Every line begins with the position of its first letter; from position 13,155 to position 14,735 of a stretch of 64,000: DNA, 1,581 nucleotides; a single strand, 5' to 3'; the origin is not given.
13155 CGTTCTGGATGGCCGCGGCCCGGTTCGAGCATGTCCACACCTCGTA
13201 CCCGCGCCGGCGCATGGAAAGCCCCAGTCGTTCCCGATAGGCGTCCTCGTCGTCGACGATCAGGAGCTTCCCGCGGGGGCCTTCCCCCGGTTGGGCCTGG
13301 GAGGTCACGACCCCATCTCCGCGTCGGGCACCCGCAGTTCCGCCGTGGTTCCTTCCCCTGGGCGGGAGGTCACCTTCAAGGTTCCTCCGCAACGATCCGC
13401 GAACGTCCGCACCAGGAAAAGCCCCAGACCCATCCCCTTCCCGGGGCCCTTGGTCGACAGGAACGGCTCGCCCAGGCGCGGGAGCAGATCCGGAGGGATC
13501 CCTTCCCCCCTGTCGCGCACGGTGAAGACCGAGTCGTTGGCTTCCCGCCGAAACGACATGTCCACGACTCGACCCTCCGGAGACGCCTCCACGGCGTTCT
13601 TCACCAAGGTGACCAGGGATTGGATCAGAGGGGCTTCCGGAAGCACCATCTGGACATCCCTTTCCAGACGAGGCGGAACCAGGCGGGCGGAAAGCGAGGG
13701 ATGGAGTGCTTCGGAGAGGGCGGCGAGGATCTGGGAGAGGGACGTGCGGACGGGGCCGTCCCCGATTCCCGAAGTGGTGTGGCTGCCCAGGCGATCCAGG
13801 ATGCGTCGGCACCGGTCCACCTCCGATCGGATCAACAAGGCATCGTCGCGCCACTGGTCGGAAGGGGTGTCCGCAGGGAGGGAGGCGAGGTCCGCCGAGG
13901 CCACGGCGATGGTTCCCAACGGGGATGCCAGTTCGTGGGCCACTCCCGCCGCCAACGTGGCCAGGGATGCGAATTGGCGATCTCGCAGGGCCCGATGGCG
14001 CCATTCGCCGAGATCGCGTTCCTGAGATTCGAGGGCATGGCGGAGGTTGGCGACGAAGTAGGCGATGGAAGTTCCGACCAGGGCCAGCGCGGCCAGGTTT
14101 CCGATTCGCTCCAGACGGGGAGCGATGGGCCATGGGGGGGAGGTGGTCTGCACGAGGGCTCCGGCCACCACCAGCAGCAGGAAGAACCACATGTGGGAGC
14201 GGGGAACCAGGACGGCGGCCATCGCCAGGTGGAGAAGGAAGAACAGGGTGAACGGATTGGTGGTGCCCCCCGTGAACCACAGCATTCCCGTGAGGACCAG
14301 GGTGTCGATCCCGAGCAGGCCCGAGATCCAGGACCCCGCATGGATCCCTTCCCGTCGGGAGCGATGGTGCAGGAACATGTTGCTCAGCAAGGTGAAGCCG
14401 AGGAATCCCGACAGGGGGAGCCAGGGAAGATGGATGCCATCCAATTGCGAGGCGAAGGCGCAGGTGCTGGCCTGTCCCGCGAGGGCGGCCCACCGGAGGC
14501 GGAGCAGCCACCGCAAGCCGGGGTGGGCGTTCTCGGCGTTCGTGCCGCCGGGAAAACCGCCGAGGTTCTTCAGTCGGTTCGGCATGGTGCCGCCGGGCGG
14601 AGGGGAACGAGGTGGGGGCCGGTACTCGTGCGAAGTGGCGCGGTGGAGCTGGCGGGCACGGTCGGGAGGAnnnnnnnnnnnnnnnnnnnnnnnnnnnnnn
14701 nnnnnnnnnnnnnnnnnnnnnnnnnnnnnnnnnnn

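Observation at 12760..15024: RegB/RegA-type redox two-component system (GGxxNPF motif) with an upstream STAS gene, adjacent to the bc-type operon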

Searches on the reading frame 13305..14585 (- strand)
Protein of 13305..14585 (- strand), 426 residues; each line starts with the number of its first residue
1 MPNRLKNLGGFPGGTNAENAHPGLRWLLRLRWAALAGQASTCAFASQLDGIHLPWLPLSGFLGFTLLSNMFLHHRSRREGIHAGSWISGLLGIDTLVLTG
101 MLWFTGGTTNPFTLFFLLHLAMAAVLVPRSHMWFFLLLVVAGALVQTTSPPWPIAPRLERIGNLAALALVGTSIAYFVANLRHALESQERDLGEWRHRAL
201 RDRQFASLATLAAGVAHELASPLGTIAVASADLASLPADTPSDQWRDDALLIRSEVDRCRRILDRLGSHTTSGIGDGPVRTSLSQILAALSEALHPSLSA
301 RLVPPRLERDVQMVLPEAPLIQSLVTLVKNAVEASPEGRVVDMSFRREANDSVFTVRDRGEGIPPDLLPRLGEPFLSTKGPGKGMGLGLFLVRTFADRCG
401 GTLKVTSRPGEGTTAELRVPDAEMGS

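Call 4: search_protein_families(library=pfam, proteins=[window:13305-14585:-], max_evalue=0.01)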
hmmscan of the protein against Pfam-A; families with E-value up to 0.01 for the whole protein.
window:13305-14585:- (426 aa): 3 families
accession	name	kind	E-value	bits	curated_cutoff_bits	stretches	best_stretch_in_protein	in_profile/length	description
PF02518.31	HATPase_c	-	1.1e-21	77.8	26.4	1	319-422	5-110/111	Histidine kinase-, DNA gyrase B-, and HSP90-like ATPase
PF13581.12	HATPase_c_2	-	9.3e-07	29.3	27.4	1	291-415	12-123/127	Histidine kinase-like ATPase domain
PF00512.31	HisKA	-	0.00022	21.7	26.9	1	209-266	3-57/66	His Kinase A (phospho-acceptor) domain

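Call 5: search_protein_families(library=ncbifam, proteins=[window:13305-14585:-], max_evalue=0.01)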
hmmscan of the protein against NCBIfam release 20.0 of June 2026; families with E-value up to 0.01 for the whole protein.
window:13305-14585:- (426 aa): 71 families (the best 25 are shown)
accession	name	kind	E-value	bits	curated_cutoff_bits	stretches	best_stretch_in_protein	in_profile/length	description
NF033792.0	ActS_PrrB_HisK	equivalog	3.4e-57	194.2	350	1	24-419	10-415/423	ActS/PrrB/RegB family redox-sensitive histidine kinase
NF045988.1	HisKinRegBRhodob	equivalog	4.9e-37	127.3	570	1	24-406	20-417/462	sensor histidine kinase RegB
NF007688.0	PRK10364.1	equivalog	2e-23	82.9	479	1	165-421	203-451/460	two-component system sensor histidine kinase ZraS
NF008468.0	PRK11360.1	equivalog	4.8e-23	81.4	646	1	196-422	384-609/616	two-component system sensor histidine kinase AtoS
NF008312.0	PRK11100.1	equivalog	1.3e-20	73.7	356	1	185-421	236-474/477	two-component system sensor histidine kinase CreC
NF010411.0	PRK13837.1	equivalog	1.7e-20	72.7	647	1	195-421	437-675/828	two-component system VirA-like sensor kinase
TIGR02916.1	PEP_his_kin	equivalog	3.4e-20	72.2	300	1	202-420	469-679/679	XrtA/PEP-CTERM system histidine kinase PrsK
NF052574.1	HisKinEspCMyxo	equivalog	4.1e-20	71.6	1200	1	173-424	387-640/785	serine histidine kinase EspC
TIGR02966.1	phoR_proteo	equivalog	4.8e-19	68.6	334.2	1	213-415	119-329/333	phosphate regulon sensor histidine kinase PhoR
NF038348.1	T2SS_HK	subfamily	1.5e-17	63.3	450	1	318-420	470-572/574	histidine kinase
NF010076.0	PRK13557.1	subfamily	7.2e-17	61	631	1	352-422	325-395/540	histidine kinase famiy protein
NF052573.1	HisKinEspAMyxo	equivalog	2.4e-16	58.9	1400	1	200-417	377-607/755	serine histidine kinase EspA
NF047497.1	HK_LIC_12097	equivalog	9.9e-16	57.4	500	1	196-408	138-354/367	LIC_12097 family sensor histidine kinase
NF007664.1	PRK10337.1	equivalog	2.5e-15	56.1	475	1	197-417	225-440/442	quorum sensing histidine kinase QseC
NF046020.1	HisKinCckABruc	equivalog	4.5e-15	54.6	1000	1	204-420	476-706/868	cell cycle histidine kinase CckA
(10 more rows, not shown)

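Call 6: search_solved_structures(query=window:13305-14585:-, max_evalue=0.001)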
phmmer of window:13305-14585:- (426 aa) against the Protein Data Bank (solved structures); distinct sequences matched with E-value up to 0.001: 35.
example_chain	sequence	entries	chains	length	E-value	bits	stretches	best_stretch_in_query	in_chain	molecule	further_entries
3d36_A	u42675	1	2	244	8e-17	64.4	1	197-422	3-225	Sporulation kinase B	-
9p6i_A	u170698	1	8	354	3.9e-16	62.2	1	203-420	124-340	histidine kinase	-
9jfj_A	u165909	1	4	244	5.6e-16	61.7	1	201-420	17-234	Sensor histidine kinase ZraS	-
3jz3_A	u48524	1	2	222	9e-16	61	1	213-402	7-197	Sensor protein qseC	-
8u4x_A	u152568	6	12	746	9.3e-14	54.3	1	206-422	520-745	histidine kinase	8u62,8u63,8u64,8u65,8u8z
4q20_A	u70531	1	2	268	1.1e-12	50.8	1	211-423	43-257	Sensor protein DivL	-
8vc9_A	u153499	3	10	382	3.9e-12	49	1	189-421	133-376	Leptospira virulence regulator B (LvrB) | histidine kinase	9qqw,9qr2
8a3u_A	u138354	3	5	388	6.6e-12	48.2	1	174-423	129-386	Putative Sensory box protein,Sensor protein FixL | Putative Sensory box protein,Putative Sensory box protein,Sensor protein FixL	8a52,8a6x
8a7f_A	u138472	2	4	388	6.6e-12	48.2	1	174-423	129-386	Putative Sensory box protein,Sensor protein FixL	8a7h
4gcz_A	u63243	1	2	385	1.6e-11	47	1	190-423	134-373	Blue-light photoreceptor, Sensor protein fixL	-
8sgk_A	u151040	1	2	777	4.1e-11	45.6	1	240-422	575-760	Bacteriophytochrome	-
8avv_A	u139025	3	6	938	6e-11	45.1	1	246-422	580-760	Bacteriophytochrome,Response regulator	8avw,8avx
5idj_A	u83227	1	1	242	1.9e-10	43.4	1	340-420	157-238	Histidine kinase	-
5idm_A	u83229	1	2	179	2e-10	43.4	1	340-420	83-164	Cell cycle histidine kinase CckA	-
6lgq_C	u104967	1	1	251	4.4e-10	42.2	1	210-420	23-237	Histidine kinase KdpD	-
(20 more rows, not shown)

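Call 8: find_homologous_proteins(query=window:13305-14585:-, max_evalue=0.00001)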
Query window:13305-14585:- (426 aa): 1796 proteins with E <= 0.00001 among 8000 candidates; the best 120 are listed.
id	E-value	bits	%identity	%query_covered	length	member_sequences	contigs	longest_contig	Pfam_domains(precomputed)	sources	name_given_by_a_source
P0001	1.1e-280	949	100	100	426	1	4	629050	PF13581.13,PF02518.32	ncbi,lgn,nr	ncbi:MAG: HAMP domain-containing histidine kinase [Fibrobacteria bacterium]|nr:HAMP domain-containin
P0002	1.8e-104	368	50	96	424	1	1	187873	PF13581.13,PF02518.32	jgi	-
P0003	2.2e-99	351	48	94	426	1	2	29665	PF02518.32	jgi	-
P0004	7.6e-98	346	48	95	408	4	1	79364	PF13581.13,PF02518.32,PF00512.32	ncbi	-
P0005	2.0e-97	345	46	92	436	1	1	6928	PF02518.32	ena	-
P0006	2.4e-97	345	48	91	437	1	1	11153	PF13581.13,PF02518.32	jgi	jgi:two-component system, sensor histidine kinase RegB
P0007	3.1e-94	334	45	91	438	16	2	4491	PF13581.13,PF02518.32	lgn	-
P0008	3.2e-94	334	46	94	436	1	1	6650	PF02518.32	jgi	-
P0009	2.3e-93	331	46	95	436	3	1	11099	PF13581.13,PF02518.32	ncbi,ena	-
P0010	1.7e-91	325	44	92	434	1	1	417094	PF02518.32,PF00512.32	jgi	-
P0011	8.5e-91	323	45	94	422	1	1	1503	PF13581.13,PF02518.32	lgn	-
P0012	1.9e-86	309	43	96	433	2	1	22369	PF13581.13,PF02518.32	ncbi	-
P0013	5.3e-86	307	44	92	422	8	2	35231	PF25323.3,PF13581.13,PF02518.32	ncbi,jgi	ncbi:MAG: Sensor histidine kinase RegB [Fibrobacterota bacterium]|jgi:two-component system sensor hi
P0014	2.2e-85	305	46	94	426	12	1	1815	PF13581.13,PF02518.32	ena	-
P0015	8.9e-85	303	45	95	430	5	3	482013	PF13581.13,PF02518.32,PF00512.32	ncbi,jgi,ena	jgi:two-component system, sensor histidine kinase RegB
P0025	1.0e-81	293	42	93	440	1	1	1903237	PF13581.13,PF02518.32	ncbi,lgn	-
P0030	4.2e-80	288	43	96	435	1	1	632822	PF02518.32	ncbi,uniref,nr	ncbi:HAMP domain-containing histidine kinase [Ruficoccus amylovorans]|uniref:histidine kinase n=1 Ta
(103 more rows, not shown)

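Call 9: search_dna_similar(query=window:13305-14585:-, collection=plasmids, mode=protein, max_rows=15)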
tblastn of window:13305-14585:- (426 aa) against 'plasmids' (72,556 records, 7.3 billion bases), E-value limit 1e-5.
Records with a match: 2833; places in all: 5410; records where one place covers at least 80% of the query: 31.
Best place of each record, by identity: <60% 2833.
By first word of the organism name: Rhizobium 452; Klebsiella 361; Agrobacterium 204; Sinorhizobium 162; Ralstonia 137; Pseudosulfitobacter 124; Bacillus 119; Azospirillum 59; Burkholderia 58; Escherichia 53; and 257 more.
By predicted mobility (MOB-suite, as given by PLSDB): non-mobilizable 1499; conjugative 905; mobilizable 429.
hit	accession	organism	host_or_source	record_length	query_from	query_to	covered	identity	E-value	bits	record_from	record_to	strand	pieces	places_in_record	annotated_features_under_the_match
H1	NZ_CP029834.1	Azospirillum ramasamyi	single cell,Cow dung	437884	3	424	99%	29.7%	1e-35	147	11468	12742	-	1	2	ATP-binding protein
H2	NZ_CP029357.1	Azospirillum thermophilum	cell culture,hot spring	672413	37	424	91%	29.6%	6e-36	148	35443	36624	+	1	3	ATP-binding protein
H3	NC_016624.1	Azospirillum lipoferum 4B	-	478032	37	424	91%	29.5%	1e-34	144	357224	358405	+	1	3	ATP-binding protein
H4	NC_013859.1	Azospirillum sp. B510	-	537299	37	420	90%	29.8%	4e-36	148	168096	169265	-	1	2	ATP-binding protein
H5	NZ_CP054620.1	Azospirillum oryzae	cell culture,soil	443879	37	420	90%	29.6%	2e-36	149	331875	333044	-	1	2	ATP-binding protein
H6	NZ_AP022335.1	Methylosinus sp. C49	-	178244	37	425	91%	27.7%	6e-30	130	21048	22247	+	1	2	ATP-binding protein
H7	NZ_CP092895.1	Agrobacterium tumefaciens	soil,soil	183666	37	424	91%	27.2%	2e-30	131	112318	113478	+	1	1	ATP-binding protein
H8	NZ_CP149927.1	Thioclava sp. GXIMD4216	-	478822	37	423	91%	27.2%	8e-20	100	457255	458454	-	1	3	ATP-binding protein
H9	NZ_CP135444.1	Thioclava sp. FTW29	-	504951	37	423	91%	27.2%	8e-20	100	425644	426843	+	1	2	ATP-binding protein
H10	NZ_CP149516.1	Thioclava sp. GXIMD4215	pure culture,mangrove soil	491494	37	423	91%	27.2%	1e-19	99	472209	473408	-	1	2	ATP-binding protein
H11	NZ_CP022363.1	Azospirillum sp. TSH58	single cell,paddy soils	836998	37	426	92%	26.8%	6e-31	133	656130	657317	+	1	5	ATP-binding protein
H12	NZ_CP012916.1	Azospirillum brasilense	Digitaria eriantha,microbe,root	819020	37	426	92%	26.8%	1e-30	132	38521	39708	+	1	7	ATP-binding protein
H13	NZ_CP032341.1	Azospirillum brasilense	soil sample,Agricultural field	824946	37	426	92%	26.8%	1e-30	132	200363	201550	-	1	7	ATP-binding protein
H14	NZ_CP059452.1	Azospirillum brasilense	Prokaryotes,soil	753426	37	426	92%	26.8%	2e-30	132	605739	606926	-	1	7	ATP-binding protein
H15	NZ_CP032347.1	Azospirillum brasilense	soil sample,Agricultural field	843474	37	426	92%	26.8%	6e-30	130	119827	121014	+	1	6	ATP-binding protein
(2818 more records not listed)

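Call 13: get_annotated_region(hit=H1, flank=4000)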
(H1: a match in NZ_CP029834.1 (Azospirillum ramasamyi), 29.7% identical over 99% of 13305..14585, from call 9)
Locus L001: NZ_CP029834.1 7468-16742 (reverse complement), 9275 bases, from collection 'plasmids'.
description: Azospirillum ramasamyi strain M2T2B2 plasmid unnamed4, complete sequence
organism: Azospirillum ramasamyi (NCBI taxid 682998)
taxonomy: Bacteria; Pseudomonadota; Alphaproteobacteria; Rhodospirillales; Azospirillaceae; Azospirillum; Azospirillum ramasamyi
host: -; source: single cell,Cow dung; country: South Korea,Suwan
typing (MOB-suite, as given by PLSDB): non-mobilizable
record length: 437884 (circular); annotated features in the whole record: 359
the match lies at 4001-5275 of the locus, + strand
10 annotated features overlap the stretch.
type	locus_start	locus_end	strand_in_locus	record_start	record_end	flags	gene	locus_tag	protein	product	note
CDS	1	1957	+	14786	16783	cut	cyoB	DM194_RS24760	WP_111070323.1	cytochrome o ubiquinol oxidase subunit I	GO:0015990 - electron transport coupled proton transport [Evidence IEA]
CDS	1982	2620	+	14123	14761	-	cyoC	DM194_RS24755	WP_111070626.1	cytochrome o ubiquinol oxidase subunit III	GO:0015990 - electron transport coupled proton transport [Evidence IEA]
CDS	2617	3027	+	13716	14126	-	cyoD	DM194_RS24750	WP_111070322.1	cytochrome o ubiquinol oxidase subunit IV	GO:0015990 - electron transport coupled proton transport [Evidence IEA]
CDS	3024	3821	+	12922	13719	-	-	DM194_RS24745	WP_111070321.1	SURF1 family protein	-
CDS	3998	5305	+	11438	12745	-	-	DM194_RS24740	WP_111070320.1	ATP-binding protein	-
CDS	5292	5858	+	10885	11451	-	-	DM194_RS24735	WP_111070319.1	response regulator transcription factor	-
CDS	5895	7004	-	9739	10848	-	-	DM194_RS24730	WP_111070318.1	glycosyltransferase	-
CDS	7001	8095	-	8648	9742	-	-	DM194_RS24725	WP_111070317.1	glycosyltransferase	-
CDS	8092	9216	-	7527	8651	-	-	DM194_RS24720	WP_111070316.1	glycosyltransferase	-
CDS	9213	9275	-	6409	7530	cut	-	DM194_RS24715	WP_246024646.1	glycosyltransferase family 4 protein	-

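Call 14: get_annotated_region(hit=H8, flank=4000)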
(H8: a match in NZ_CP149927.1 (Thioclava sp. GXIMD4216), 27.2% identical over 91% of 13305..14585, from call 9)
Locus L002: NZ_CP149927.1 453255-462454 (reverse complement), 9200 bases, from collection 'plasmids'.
description: Thioclava sp. GXIMD4216 plasmid p2, complete sequence
organism: Thioclava sp. GXIMD4216 (NCBI taxid 3131929)
taxonomy: Bacteria; Pseudomonadota; Alphaproteobacteria; Rhodobacterales; Paracoccaceae; Thioclava; Thioclava sp. GXIMD4216
host: -; source: -; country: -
typing (MOB-suite, as given by PLSDB): non-mobilizable
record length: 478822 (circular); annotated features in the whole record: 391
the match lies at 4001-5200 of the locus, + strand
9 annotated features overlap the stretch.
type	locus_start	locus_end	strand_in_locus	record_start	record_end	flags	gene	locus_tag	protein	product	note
CDS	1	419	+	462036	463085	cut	-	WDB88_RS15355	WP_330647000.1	cytochrome d ubiquinol oxidase subunit II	-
CDS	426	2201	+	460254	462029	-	cydD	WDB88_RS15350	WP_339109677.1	thiol reductant ABC exporter subunit CydD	GO:0033228 - cysteine export across plasma membrane [Evidence IEA]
CDS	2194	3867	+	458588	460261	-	cydC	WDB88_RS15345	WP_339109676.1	thiol reductant ABC exporter subunit CydC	GO:0033228 - cysteine export across plasma membrane [Evidence IEA]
CDS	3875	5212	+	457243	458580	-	-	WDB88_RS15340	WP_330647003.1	ATP-binding protein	-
CDS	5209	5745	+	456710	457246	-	-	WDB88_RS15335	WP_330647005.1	response regulator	GO:0000160 - phosphorelay signal transduction system [Evidence IEA]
CDS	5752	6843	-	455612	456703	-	-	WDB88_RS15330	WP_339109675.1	N-acetylglucosamine-6-phosphate deacetylase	-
CDS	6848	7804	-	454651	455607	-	-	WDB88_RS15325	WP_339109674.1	ROK family protein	-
CDS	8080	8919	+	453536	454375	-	minC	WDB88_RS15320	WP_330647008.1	septum site-determining protein MinC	GO:0000918 - division septum site selection [Evidence IEA]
CDS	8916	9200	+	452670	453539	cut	minD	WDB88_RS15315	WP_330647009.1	septum site-determining protein MinD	GO:0000918 - division septum site selection [Evidence IEA]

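Call 15: find_encoding_contigs(protein=P0002, flank=9000, max_places=2)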
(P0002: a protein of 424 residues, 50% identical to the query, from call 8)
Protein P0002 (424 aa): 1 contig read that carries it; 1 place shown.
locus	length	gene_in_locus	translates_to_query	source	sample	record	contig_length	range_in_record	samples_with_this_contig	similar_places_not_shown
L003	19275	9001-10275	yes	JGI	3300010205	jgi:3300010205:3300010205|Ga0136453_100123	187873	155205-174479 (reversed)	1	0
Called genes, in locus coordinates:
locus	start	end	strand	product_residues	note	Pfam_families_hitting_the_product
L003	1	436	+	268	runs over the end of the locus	PF00669:Flagellin_N, PF00700:Flagellin_C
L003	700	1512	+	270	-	PF00669:Flagellin_N, PF00700:Flagellin_C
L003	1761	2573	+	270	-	PF00669:Flagellin_N, PF00700:Flagellin_C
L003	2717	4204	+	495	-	PF00535:Glycos_transf_2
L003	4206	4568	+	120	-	-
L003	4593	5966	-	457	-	PF00535:Glycos_transf_2, PF13428:TPR_14 (faint), PF13432:TPR_16 (faint), PF14559:TPR_19 (weak)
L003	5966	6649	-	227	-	PF00515:TPR_1 (faint), PF07719:TPR_2 (faint), PF13428:TPR_14 (faint), PF13432:TPR_16 (faint), PF14559:TPR_19 (faint)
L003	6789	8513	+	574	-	-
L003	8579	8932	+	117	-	PF01740:STAS (weak)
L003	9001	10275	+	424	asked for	PF02518:HATPase_c, PF13581:HATPase_c_2 (weak)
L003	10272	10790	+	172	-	PF00072:Response_reg, PF02954:HTH_8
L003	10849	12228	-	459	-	PF01654:Cyt_bd_oxida_I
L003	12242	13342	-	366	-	PF00033:Cytochrome_B, PF13631:Cytochrom_B_N_2, PF00032:Cytochrom_B_C (weak)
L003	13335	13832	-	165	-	PF00355:Rieske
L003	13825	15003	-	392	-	-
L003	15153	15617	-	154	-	PF12802:MarR_2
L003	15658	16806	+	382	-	PF00155:Aminotran_1_2, PF12897:Asp_aminotransf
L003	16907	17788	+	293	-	PF03755:YicC-like_N, PF08340:YicC-like_C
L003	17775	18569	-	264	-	PF00795:CN_hydrolase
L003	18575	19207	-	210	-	PF00149:Metallophos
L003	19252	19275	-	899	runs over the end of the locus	PF05170:AsmA, PF05359:DUF748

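Call 16: find_encoding_contigs(protein=P0013, flank=9000, max_places=2)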
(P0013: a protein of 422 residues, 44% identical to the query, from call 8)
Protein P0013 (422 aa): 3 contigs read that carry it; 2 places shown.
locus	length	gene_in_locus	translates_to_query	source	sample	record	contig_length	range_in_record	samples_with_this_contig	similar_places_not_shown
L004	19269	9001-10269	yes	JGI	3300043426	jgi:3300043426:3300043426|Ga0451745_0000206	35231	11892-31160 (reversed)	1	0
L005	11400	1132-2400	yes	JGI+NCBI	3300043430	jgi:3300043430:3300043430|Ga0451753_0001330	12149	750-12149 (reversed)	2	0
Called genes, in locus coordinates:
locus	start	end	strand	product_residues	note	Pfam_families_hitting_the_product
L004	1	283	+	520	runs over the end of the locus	-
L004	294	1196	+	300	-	PF06685:DUF1186, PF02810:SEC-C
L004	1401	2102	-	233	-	-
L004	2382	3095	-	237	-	PF01048:PNP_UDP_1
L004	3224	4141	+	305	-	PF06685:DUF1186, PF02810:SEC-C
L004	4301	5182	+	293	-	PF14394:DUF4423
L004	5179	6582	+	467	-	-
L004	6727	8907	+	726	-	PF00512:HisKA, PF02518:HATPase_c, PF00072:Response_reg, PF01627:Hpt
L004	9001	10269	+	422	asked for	PF25323:6TM_PilS (weak), PF02518:HATPase_c, PF13581:HATPase_c_2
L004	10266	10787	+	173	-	PF00072:Response_reg, PF02954:HTH_8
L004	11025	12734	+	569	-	PF13715:CarbopepD_reg_2 (faint), PF08757:CotH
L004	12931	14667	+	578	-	PF08757:CotH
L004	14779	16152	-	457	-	PF01654:Cyt_bd_oxida_I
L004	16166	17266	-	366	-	PF00033:Cytochrome_B, PF13631:Cytochrom_B_N_2, PF00032:Cytochrom_B_C (weak)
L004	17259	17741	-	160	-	PF00355:Rieske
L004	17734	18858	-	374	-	-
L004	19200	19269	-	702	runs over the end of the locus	PF02743:dCache_1 (weak), PF00512:HisKA, PF02518:HATPase_c, PF00072:Response_reg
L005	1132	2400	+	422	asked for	PF25323:6TM_PilS (weak), PF02518:HATPase_c, PF13581:HATPase_c_2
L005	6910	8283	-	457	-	PF01654:Cyt_bd_oxida_I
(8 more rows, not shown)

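Call 17: find_encoding_contigs(protein=P0030, flank=9000, max_places=2)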
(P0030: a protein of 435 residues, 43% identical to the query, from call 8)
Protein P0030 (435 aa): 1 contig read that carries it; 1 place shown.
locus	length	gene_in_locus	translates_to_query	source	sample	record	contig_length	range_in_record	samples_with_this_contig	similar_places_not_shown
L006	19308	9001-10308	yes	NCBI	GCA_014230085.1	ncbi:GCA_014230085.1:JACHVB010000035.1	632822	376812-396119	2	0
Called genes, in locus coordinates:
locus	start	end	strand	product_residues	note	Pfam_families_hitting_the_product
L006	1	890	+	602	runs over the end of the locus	PF12708:Pect-lyase_RHGA_epim (faint), PF13229:Beta_helix (faint)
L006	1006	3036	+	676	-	PF00474:SSF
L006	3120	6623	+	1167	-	-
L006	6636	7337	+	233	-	-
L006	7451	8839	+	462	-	PF00884:Sulfatase, PF16347:SGSH_C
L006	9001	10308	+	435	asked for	PF02518:HATPase_c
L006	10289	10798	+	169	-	PF00072:Response_reg, PF02954:HTH_8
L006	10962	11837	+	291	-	-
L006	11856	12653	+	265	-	-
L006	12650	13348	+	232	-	PF07963:N_methyl (weak), PF07596:SBP_bac_10 (faint)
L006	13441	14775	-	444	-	PF00083:Sugar_tr, PF07690:MFS_1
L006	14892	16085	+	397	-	PF00392:GntR, PF13407:Peripla_BP_4, PF00532:Peripla_BP_1, PF13377:Peripla_BP_3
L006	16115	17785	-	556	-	PF00251:Glyco_hydro_32N, PF08244:Glyco_hydro_32C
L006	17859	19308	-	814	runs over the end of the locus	PF00251:Glyco_hydro_32N, PF08244:Glyco_hydro_32C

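Call 19: find_encoding_contigs(protein=P0010, flank=9000, max_places=1)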
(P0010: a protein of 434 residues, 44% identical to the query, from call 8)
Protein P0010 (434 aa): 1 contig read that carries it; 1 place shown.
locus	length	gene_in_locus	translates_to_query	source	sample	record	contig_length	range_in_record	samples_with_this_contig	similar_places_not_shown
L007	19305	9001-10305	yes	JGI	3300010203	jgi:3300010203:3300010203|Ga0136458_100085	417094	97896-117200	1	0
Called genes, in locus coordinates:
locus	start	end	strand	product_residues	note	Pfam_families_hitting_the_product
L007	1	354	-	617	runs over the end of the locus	-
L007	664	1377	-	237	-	PF01048:PNP_UDP_1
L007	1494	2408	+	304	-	PF06685:DUF1186, PF02810:SEC-C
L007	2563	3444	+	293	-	PF14394:DUF4423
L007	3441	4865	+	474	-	-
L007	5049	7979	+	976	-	PF00989:PAS (faint), PF12860:PAS_7 (faint), PF08447:PAS_3, PF08448:PAS_4 (weak), PF00512:HisKA, PF02518:HATPase_c, PF00072:Response_reg, PF01627:Hpt, +2 more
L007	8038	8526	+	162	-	-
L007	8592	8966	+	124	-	-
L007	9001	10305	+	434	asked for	PF00512:HisKA (faint), PF02518:HATPase_c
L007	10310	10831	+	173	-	PF00072:Response_reg, PF02954:HTH_8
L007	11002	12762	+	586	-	PF13715:CarbopepD_reg_2 (faint), PF08757:CotH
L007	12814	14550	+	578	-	PF08757:CotH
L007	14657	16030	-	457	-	PF01654:Cyt_bd_oxida_I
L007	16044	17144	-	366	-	PF00033:Cytochrome_B, PF13631:Cytochrom_B_N_2, PF00032:Cytochrom_B_C (weak)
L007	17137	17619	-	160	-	PF00355:Rieske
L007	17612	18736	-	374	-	-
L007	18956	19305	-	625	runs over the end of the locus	PF00512:HisKA (faint), PF02518:HATPase_c, PF00072:Response_reg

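Call 20: find_encoding_contigs(protein=P0015, flank=9000, max_places=1)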
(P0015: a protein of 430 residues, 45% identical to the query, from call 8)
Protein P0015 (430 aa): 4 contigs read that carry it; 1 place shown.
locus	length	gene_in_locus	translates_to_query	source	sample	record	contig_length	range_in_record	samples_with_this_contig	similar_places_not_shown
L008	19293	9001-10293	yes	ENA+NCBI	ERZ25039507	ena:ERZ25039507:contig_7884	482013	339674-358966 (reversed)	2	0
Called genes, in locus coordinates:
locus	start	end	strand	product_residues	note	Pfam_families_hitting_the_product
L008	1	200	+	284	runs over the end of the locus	PF03372:Exo_endo_phos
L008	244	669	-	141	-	-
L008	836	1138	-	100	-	PF00196:GerE, PF13412:HTH_24, PF13384:HTH_23 (weak)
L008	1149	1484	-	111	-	PF00072:Response_reg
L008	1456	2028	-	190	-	PF13581:HATPase_c_2 (weak), PF02518:HATPase_c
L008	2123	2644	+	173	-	-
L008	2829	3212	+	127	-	-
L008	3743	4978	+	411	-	PF00067:p450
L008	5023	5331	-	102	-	PF00248:Aldo_ket_red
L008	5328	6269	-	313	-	PF00248:Aldo_ket_red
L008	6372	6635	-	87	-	PF13701:DDE_Tnp_1_4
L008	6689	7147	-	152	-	PF00578:AhpC-TSA, PF08534:Redoxin, PF00085:Thioredoxin (weak), PF13905:Thioredoxin_8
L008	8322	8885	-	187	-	PF00072:Response_reg, PF13556:HTH_30 (faint), PF02954:HTH_8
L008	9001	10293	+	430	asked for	PF00512:HisKA (faint), PF13581:HATPase_c_2 (weak), PF02518:HATPase_c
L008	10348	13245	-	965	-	-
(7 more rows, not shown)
